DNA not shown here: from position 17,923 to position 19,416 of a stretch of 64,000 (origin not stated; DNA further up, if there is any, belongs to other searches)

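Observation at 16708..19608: Low-GC cargo insert between the relaxase gene and traG carrying two convergent HEPN-like genes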

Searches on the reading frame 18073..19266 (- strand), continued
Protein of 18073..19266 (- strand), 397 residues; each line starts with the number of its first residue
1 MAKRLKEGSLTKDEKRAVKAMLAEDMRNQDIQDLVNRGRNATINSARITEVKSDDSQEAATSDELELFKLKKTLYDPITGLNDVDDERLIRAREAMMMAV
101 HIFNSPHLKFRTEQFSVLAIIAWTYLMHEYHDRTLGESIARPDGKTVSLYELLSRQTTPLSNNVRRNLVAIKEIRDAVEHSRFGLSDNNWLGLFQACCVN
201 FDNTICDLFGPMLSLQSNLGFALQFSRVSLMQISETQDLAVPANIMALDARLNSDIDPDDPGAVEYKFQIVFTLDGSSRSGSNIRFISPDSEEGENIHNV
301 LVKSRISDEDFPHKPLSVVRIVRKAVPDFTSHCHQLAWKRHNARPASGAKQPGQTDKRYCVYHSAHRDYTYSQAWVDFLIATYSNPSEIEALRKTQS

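Call 66: search_protein_families(library=pfam, alignment_id=A2, max_evalue=0.01)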
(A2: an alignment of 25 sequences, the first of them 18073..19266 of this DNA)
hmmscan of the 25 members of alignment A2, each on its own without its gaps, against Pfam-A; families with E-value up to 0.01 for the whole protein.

A. member 1, window:18073-19266:- (397 aa): 2 families
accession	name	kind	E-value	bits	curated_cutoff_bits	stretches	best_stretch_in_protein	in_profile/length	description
PF12358.13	DUF3644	-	2.8e-38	131.8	27.6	1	88-252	2-179/183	Domain of unknown function (DUF3644)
PF18740.7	EC042_2821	-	0.0014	19.6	24.9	1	355-389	56-92/97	EC042_2821-like Restriction Endonuclease-like domain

B. families by the number of members that match (of 25 scanned): 2 families
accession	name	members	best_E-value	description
PF12358.13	DUF3644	25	1.7e-42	Domain of unknown function (DUF3644)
PF18740.7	EC042_2821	12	1e-05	EC042_2821-like Restriction Endonuclease-like domain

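Call 72: search_dna_similar(query=window:18073-19266:-, collection=plasmids, mode=protein, max_rows=25)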
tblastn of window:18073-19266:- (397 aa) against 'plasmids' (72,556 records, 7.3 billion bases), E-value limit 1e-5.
Records with a match: 25; places in all: 25; records where one place covers at least 80% of the query: 10.
Best place of each record, by identity: <60% 25.
By first word of the organism name: Phaeobacter 8; Rhizobium 5; Rhodococcus 3; Gordonia 2; Falsirhodobacter 1; Pseudorhodobacter 1; Sinorhizobium 1; Catenovulum 1; Flavobacterium 1; Arthrobacter 1; and 1 more.
By predicted mobility (MOB-suite, as given by PLSDB): mobilizable 10; non-mobilizable 8; conjugative 7.
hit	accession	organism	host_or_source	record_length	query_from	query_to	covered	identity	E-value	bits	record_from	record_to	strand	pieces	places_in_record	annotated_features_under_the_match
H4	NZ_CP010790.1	Phaeobacter gallaeciensis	cell culture,algae aquaculture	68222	9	348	86%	33.9%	2e-39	157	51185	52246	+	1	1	DUF3644 domain-containing protein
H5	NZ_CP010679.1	Phaeobacter gallaeciensis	cell culture,clam larvae aquaculture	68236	9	348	86%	33.9%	2e-39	157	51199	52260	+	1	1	DUF3644 domain-containing protein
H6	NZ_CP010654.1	Phaeobacter inhibens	cell culture,zooplankton aquaculture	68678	1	348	88%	31.6%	1e-36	149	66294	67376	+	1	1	DUF3644 domain-containing protein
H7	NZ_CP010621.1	Phaeobacter inhibens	cell culture,cleaning system aquaculture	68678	1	348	88%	31.6%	1e-36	149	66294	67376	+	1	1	DUF3644 domain-containing protein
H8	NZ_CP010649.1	Phaeobacter piscinae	cell culture,fish aquaculture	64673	3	380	95%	28.8%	2e-33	139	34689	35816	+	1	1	DUF3644 domain-containing protein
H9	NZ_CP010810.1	Phaeobacter piscinae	cell culture,cleaning system aquaculture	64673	3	380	95%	28.8%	2e-33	139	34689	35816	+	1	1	DUF3644 domain-containing protein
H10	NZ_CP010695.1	Phaeobacter piscinae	cell culture,fish aquaculture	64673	3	380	95%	28.8%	2e-33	139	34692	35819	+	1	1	DUF3644 domain-containing protein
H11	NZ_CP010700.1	Phaeobacter inhibens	cell culture,cleaning system aquaculture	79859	3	380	95%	28.8%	2e-33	139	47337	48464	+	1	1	DUF3644 domain-containing protein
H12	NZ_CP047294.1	Falsirhodobacter algicola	Grateloupia sp.,single cell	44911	3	348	87%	30.5%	3e-30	130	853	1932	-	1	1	DUF3644 domain-containing protein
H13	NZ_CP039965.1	Pseudorhodobacter turbinis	single bacterial isolate,Turban shell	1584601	9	344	85%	30.8%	5e-28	123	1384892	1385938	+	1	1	record has no annotation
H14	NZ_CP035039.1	Sinorhizobium fredii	single cell,soil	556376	79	393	79%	32.4%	1e-33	140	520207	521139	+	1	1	DUF3644 domain-containing protein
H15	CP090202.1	Rhizobium leguminosarum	Trifolium ambiguum,Cell culture,nodule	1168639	2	262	66%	36.2%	2e-29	128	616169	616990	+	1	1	DUF3644 domain-containing protein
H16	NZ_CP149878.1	Rhizobium sp. T1473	Medicago sativa,Cell Culture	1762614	9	273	67%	33.6%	3e-29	127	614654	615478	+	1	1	none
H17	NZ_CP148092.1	Rhizobium sp. T1470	Medicago sativa,cell culture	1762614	9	273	67%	33.6%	3e-29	127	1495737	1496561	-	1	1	none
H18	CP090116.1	Rhizobium leguminosarum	Trifolium ambiguum,Cell culture,Plant ...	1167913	2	234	59%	37.9%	4e-29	127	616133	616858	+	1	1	DUF3644 domain-containing protein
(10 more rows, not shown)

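Call 73: get_annotated_region(hit=H8, flank=6000)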
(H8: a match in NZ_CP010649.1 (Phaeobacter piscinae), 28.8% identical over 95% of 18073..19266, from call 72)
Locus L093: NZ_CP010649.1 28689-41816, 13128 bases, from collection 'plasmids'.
description: Phaeobacter piscinae strain P36 plasmid pP36_f, complete sequence
organism: Phaeobacter piscinae (NCBI taxid 1580596)
taxonomy: Bacteria; Pseudomonadota; Alphaproteobacteria; Rhodobacterales; Roseobacteraceae; Phaeobacter; Phaeobacter piscinae
host: -; source: cell culture,fish aquaculture; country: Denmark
typing (MOB-suite, as given by PLSDB): mobilizable; relaxase MOBP
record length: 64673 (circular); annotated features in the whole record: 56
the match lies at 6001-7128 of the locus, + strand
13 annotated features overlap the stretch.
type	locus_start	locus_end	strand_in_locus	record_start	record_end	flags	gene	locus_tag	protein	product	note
CDS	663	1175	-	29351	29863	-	-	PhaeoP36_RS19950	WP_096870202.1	DUF192 domain-containing protein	-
CDS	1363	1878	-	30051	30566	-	-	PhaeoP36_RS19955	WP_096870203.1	hypothetical protein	-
CDS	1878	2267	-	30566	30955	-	-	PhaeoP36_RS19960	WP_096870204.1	type II toxin-antitoxin system VapC family toxin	-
CDS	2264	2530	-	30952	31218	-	vapB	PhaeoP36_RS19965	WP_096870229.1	type II toxin-antitoxin system VapB family antitoxin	-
CDS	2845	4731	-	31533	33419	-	-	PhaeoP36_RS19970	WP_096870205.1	ParB/RepB/Spo0J family partition protein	-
CDS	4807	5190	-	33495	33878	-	-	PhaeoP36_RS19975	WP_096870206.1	DUF3768 domain-containing protein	-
CDS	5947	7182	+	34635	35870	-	-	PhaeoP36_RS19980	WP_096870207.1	DUF3644 domain-containing protein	-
CDS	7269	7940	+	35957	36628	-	-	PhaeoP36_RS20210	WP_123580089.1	hypothetical protein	-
CDS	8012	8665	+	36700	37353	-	-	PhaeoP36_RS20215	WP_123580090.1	hypothetical protein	-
CDS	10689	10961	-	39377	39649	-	-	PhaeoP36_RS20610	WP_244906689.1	hypothetical protein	-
CDS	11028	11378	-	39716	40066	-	-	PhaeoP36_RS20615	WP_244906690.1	FAD-dependent oxidoreductase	-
CDS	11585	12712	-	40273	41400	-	-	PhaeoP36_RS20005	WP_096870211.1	S-(hydroxymethyl)glutathione dehydrogenase/class III alcohol dehydrogenase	GO:0006113 - fermentation [Evidence IEA]; GO:0009404 - toxin metabolic process [Evidence IEA]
CDS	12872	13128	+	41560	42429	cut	-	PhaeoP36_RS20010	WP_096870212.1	LysR substrate-binding domain-containing protein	-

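Call 88: search_protein_families(library=pfam, proteins=[L093:5947-7182:+], max_evalue=0.01)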
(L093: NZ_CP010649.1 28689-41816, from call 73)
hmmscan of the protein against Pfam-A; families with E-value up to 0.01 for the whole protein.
L093:5947-7182:+ (411 aa): 1 family
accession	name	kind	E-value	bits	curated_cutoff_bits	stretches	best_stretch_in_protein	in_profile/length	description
PF12358.13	DUF3644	-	8.5e-57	192.1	27.6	1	106-280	1-182/183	Domain of unknown function (DUF3644)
